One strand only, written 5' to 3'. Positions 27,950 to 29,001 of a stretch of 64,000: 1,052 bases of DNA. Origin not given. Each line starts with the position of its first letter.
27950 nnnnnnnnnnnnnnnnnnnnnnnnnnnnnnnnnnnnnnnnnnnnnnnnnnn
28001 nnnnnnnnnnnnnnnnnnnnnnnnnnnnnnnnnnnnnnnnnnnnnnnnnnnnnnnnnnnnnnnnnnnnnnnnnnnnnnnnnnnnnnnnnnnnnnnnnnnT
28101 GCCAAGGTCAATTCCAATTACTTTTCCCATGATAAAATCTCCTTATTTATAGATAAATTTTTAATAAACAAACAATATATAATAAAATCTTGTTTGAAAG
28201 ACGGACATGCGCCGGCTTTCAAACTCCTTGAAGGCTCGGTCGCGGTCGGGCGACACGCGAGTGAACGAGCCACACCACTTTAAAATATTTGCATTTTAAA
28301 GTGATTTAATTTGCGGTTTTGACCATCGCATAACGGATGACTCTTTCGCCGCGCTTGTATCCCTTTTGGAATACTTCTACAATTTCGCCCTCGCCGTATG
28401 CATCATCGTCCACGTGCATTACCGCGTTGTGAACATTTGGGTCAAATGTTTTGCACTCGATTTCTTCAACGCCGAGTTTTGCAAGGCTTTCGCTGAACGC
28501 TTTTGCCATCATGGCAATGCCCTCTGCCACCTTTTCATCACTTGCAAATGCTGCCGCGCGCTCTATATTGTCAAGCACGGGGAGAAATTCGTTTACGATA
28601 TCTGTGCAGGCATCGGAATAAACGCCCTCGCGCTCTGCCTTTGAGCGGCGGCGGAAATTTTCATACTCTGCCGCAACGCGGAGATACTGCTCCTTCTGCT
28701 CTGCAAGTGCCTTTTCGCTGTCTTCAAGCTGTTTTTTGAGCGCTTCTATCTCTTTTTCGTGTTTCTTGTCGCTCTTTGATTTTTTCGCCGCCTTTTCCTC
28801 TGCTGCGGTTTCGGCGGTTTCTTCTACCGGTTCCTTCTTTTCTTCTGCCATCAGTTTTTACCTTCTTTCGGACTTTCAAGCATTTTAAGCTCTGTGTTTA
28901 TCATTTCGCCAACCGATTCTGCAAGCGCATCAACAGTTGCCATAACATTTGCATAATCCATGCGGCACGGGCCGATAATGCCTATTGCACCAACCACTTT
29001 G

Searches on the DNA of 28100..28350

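Call 8: search_rna_families(source=window, start=28100, end=28350, threshold=evalue, max_evalue=10, show_alignments=3)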
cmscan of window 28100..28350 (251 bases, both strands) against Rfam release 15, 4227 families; matches with E-value up to 10: 2.
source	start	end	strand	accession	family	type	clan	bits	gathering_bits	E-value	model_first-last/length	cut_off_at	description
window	28229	28272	-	RF02808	PyrR210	Gene; snRNA; snoRNA; HACA-box;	-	14.8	59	1.4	1-59/59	no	Pyrobaculum sRNA 210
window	28140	28207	+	RF03476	mir-7360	Gene; miRNA;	-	14.5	47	6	1-59/59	no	mir-7360 microRNA precursor family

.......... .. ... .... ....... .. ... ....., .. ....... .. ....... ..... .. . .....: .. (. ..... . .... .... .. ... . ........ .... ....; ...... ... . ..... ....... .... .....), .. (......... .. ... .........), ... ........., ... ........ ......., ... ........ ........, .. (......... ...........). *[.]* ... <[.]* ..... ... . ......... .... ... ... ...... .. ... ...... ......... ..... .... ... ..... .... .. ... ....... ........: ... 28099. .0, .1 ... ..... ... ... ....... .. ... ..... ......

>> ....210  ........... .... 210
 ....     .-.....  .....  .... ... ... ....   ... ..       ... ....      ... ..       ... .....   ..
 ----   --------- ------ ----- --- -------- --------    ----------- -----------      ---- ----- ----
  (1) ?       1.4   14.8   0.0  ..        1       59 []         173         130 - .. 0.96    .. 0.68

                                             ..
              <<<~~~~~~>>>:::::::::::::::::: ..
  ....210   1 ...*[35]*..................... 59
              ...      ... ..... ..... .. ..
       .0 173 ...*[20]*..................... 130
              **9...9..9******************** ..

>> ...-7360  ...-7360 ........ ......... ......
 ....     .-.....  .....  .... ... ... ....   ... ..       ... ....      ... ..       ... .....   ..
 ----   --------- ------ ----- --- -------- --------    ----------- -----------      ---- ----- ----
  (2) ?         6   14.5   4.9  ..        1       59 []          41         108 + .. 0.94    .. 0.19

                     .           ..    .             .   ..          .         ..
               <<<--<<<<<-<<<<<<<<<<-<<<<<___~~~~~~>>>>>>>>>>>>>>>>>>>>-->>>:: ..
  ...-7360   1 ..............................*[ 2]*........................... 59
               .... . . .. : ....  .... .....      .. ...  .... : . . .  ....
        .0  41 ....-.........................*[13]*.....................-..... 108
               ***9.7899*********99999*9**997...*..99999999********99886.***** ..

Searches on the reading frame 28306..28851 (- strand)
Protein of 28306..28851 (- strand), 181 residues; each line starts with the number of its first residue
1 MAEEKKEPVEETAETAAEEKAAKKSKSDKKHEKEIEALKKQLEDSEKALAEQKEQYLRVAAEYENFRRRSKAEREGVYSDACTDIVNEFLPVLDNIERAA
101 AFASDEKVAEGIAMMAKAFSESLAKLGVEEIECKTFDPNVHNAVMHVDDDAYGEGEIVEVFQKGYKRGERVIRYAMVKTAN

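Call 34: search_protein_families(library=pfam, proteins=[window:28306-28851:-])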
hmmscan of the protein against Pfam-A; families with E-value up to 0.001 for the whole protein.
window:28306-28851:- (181 aa): 1 family
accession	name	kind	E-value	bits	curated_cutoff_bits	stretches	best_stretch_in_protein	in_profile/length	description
PF01025.24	GrpE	-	1.4e-44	152.1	25.8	1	25-180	3-164/165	GrpE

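Call 35: find_encoding_contigs(protein=window:28306-28851:-, flank=3000, max_places=10)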
Protein window:28306-28851:- (181 aa): 23 contigs read that carry it; 10 places shown.
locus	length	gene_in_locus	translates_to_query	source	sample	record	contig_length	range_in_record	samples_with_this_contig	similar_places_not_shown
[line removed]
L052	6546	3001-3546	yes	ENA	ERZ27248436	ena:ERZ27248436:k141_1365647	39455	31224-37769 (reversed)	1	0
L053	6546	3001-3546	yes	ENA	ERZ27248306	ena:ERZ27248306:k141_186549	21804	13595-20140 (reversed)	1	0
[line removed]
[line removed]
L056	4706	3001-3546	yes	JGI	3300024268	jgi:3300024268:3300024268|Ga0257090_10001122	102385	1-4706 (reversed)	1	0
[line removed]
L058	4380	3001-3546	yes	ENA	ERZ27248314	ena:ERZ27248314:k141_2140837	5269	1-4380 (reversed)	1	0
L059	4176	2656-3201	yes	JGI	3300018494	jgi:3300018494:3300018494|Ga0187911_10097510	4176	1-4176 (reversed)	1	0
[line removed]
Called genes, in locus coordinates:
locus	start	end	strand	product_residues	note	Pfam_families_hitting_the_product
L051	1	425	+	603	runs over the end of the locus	PF07833:Cu_amine_oxidN1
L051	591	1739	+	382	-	PF20706:GT4-conflict (weak), PF13439:Glyco_transf_4, PF13579:Glyco_trans_4_4, PF00534:Glycos_transf_1, PF13692:Glyco_trans_1_4, PF13524:Glyco_trans_1_2 (weak)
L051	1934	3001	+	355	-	PF03444:WHD_HrcA (weak), PF01628:HrcA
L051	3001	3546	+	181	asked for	PF01025:GrpE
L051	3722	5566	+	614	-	PF00012:HSP70, PF06723:MreB_Mbl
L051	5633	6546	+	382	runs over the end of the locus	PF00226:DnaJ, PF01556:DnaJ_C, PF00684:DnaJ_CXXCXGXG, PF27439:DnaJ_C_2 (weak)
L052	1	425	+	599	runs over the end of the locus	PF07833:Cu_amine_oxidN1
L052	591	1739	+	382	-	PF20706:GT4-conflict (weak), PF13439:Glyco_transf_4, PF13579:Glyco_trans_4_4, PF00534:Glycos_transf_1, PF13692:Glyco_trans_1_4, PF13524:Glyco_trans_1_2 (weak)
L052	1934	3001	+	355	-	PF03444:WHD_HrcA (weak), PF01628:HrcA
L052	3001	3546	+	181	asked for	PF01025:GrpE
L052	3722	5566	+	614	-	PF00012:HSP70, PF06723:MreB_Mbl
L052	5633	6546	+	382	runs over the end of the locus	PF00226:DnaJ, PF01556:DnaJ_C, PF00684:DnaJ_CXXCXGXG, PF27439:DnaJ_C_2 (weak)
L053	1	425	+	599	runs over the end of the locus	PF07833:Cu_amine_oxidN1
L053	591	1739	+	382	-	PF20706:GT4-conflict (weak), PF13439:Glyco_transf_4, PF13579:Glyco_trans_4_4, PF00534:Glycos_transf_1, PF13692:Glyco_trans_1_4, PF13524:Glyco_trans_1_2 (weak)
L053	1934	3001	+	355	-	PF03444:WHD_HrcA (weak), PF01628:HrcA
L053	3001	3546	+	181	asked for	PF01025:GrpE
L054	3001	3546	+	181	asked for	PF01025:GrpE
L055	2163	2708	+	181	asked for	PF01025:GrpE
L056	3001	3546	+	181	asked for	PF01025:GrpE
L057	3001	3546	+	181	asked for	PF01025:GrpE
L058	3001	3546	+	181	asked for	PF01025:GrpE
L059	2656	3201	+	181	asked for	PF01025:GrpE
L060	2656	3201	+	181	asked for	PF01025:GrpE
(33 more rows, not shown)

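Call 36: find_homologous_proteins(query=window:28306-28851:-, max_evalue=1e-30)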
Query window:28306-28851:- (181 aa): 6162 proteins with E <= 1e-30 among 8000 candidates; the best 120 are listed.
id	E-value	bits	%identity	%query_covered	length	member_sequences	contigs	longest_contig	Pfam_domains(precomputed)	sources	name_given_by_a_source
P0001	8.3e-94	330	89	100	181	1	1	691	PF01025.25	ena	-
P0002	1.0e-93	330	90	100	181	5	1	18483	PF01025.25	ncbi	-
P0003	3.0e-90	319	88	100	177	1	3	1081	PF01025.25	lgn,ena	-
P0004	2.3e-88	312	84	100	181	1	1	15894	PF01025.25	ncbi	-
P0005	2.3e-88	312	87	100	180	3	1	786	PF01025.25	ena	-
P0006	3.6e-88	312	89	83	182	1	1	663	PF01025.25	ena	-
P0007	1.6e-87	310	88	83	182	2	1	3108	PF01025.25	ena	-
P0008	2.5e-87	309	82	100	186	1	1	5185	PF01025.25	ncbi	-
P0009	3.4e-87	309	86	100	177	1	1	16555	PF01025.25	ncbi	-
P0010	2.3e-86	306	82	100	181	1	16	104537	PF01025.25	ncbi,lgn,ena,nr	ncbi:MAG: nucleotide exchange factor GrpE [Clostridia bacterium]|nr:nucleotide exchange factor GrpE 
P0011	4.8e-86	305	87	83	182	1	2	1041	PF01025.25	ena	-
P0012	5.0e-86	305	88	83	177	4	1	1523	PF01025.25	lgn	-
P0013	1.7e-85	303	78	100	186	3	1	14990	PF01025.25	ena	-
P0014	1.0e-84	301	79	100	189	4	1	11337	PF01025.25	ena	-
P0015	1.3e-84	300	84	100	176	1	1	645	PF01025.25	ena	-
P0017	2.2e-84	299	78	100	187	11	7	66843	PF01025.25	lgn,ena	-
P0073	1.0e-70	255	70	100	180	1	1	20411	PF01025.25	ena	-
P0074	5.1e-70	253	70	95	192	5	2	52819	PF01025.25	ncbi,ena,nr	ncbi:MAG: nucleotide exchange factor GrpE [Clostridia bacterium]|nr:nucleotide exchange factor GrpE 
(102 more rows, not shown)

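Call 37: find_encoding_contigs(protein=P0002, flank=10000, max_places=1)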
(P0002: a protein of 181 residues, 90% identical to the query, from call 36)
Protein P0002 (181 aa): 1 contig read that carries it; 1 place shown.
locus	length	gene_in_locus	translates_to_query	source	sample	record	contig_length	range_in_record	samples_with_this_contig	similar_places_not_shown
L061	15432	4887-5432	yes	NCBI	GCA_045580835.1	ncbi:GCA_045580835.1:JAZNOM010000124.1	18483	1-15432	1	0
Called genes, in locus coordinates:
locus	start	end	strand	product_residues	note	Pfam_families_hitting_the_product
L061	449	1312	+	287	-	PF02311:AraC_binding, PF07883:Cupin_2 (weak), PF00165:HTH_AraC, PF12833:HTH_18, PF00165:HTH_AraC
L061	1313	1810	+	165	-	PF13207:AAA_17 (weak), PF13238:AAA_18 (weak), PF13671:AAA_33 (faint), PF01202:SKI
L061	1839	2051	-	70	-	PF12844:HTH_19 (weak), PF13560:HTH_31 (weak), PF01381:HTH_3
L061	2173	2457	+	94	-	-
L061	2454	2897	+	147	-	PF05154:TM2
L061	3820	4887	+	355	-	PF03444:WHD_HrcA (weak), PF01628:HrcA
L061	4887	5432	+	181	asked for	PF01025:GrpE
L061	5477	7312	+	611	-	PF00012:HSP70, PF06723:MreB_Mbl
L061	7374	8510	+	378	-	PF00226:DnaJ, PF01556:DnaJ_C, PF00684:DnaJ_CXXCXGXG, PF27439:DnaJ_C_2 (weak)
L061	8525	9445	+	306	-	PF06325:PrmA, PF01135:PCMT, PF05175:MTS, PF12847:Methyltransf_18 (weak), PF13489:Methyltransf_23 (weak), PF08241:Methyltransf_11 (weak), PF13649:Methyltransf_25, PF13847:Methyltransf_31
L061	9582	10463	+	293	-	PF00781:DAGK_cat, PF19279:YegS_C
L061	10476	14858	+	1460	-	PF02811:PHP, PF00929:RNase_T, PF07733:DNA_pol3_alpha, PF17657:DNA_pol3_finger, PF14579:HHH_6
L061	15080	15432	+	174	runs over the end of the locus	-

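Call 38: find_encoding_contigs(protein=P0010, flank=10000, max_places=1)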
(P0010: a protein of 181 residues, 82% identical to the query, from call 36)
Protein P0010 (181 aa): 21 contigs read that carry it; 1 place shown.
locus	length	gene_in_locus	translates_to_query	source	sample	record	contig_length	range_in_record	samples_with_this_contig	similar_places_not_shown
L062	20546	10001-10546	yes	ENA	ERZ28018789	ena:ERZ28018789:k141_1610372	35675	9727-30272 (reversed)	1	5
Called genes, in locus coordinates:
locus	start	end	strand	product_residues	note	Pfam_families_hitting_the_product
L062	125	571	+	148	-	PF22811:Zn_ribbon_NrdR, PF03477:ATP-cone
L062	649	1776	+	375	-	PF22020:RlmL_1st, PF02926:THUMP, PF01170:UPF0020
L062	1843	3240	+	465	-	PF03323:GerA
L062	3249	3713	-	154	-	-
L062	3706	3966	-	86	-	PF05402:PqqD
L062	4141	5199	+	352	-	PF02557:VanY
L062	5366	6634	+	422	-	PF01595:CNNM, PF00571:CBS (faint)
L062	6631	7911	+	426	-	PF01595:CNNM, PF00571:CBS (weak), PF03471:CorC_HlyC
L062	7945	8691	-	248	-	PF01551:Peptidase_M23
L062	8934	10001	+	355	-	PF03444:WHD_HrcA (weak), PF01628:HrcA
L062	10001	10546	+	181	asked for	PF01025:GrpE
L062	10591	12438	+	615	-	PF00012:HSP70, PF06723:MreB_Mbl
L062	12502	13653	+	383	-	PF00226:DnaJ, PF01556:DnaJ_C, PF00684:DnaJ_CXXCXGXG, PF27439:DnaJ_C_2 (weak)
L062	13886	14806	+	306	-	PF06325:PrmA, PF01135:PCMT, PF05175:MTS, PF03602:Cons_hypoth95 (weak), PF12847:Methyltransf_18 (weak), PF08241:Methyltransf_11 (faint), PF13649:Methyltransf_25 (weak), PF13847:Methyltransf_31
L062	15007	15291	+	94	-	PF12840:HTH_20 (weak), PF01022:HTH_5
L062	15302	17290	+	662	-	PF00122:E1-E2_ATPase, PF00702:Hydrolase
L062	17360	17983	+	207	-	PF02677:QueH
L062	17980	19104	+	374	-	PF11187:Mbeg1-like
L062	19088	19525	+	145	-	PF04463:2-thiour_desulf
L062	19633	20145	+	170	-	PF02559:CarD_TRCF_RID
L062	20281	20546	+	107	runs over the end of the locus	-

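Call 39: find_encoding_contigs(protein=P0017, flank=10000, max_places=1)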
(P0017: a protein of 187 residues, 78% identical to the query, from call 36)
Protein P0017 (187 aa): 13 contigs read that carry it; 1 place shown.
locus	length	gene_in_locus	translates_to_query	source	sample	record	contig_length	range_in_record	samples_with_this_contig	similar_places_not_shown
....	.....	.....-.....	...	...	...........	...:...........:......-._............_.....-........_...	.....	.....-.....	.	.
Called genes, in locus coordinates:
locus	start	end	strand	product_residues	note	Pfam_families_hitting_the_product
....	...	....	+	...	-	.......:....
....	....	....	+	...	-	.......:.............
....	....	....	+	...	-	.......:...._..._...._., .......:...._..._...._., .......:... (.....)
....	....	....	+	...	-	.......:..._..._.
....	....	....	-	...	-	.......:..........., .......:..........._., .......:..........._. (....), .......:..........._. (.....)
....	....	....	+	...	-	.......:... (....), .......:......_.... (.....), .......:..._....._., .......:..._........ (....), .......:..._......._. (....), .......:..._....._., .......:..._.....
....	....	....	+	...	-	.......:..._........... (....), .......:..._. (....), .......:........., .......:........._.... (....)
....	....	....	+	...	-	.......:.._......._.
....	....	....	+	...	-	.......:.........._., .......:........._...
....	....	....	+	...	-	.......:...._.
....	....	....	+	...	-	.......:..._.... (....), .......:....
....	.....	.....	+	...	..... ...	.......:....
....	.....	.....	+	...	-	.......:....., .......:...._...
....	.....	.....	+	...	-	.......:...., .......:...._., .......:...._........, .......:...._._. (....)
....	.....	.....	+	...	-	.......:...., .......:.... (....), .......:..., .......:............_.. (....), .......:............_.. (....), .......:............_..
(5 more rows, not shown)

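Call 40: find_encoding_contigs(protein=P0074, flank=10000, max_places=1)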
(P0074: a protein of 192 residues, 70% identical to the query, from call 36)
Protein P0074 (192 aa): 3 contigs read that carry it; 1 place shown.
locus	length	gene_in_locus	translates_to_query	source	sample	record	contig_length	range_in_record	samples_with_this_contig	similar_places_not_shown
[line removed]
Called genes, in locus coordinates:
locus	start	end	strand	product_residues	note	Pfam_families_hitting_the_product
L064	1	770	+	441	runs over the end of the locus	PF00772:DnaB, PF03796:DnaB_C, PF13481:AAA_25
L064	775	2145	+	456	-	PF01171:ATP_bind_3, PF11734:TilS_C (faint)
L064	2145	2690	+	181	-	PF00156:Pribosyltran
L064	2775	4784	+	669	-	PF00004:AAA, PF17862:AAA_lid_3, PF01434:Peptidase_M41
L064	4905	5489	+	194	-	-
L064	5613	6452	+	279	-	PF00165:HTH_AraC (weak), PF12833:HTH_18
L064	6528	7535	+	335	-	PF03590:AsnA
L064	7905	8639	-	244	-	PF01551:Peptidase_M23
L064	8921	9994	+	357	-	PF03444:WHD_HrcA (weak), PF01628:HrcA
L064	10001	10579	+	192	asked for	PF01025:GrpE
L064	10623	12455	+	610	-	PF00012:HSP70, PF06723:MreB_Mbl, PF00012:HSP70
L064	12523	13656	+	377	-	PF00226:DnaJ, PF01556:DnaJ_C, PF00684:DnaJ_CXXCXGXG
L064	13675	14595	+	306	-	PF06325:PrmA, PF05175:MTS, PF08241:Methyltransf_11 (faint), PF13649:Methyltransf_25, PF13847:Methyltransf_31 (weak)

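Call 80: find_encoding_contigs(protein=P0073, flank=10000, max_places=2)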
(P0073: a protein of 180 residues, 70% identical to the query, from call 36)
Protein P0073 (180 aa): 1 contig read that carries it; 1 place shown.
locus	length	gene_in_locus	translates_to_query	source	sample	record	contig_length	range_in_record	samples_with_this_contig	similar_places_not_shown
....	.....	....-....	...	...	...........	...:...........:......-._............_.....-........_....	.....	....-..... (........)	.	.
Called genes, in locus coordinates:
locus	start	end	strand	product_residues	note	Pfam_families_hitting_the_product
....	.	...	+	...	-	?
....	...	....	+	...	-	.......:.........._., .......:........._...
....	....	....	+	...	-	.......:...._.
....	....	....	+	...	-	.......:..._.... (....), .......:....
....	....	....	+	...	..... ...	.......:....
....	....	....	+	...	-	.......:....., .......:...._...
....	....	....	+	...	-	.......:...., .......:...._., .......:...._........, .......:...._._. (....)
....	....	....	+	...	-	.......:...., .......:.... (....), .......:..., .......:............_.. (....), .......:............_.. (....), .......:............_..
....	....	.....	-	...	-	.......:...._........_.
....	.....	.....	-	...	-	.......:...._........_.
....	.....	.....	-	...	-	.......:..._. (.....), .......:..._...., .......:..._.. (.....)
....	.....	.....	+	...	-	-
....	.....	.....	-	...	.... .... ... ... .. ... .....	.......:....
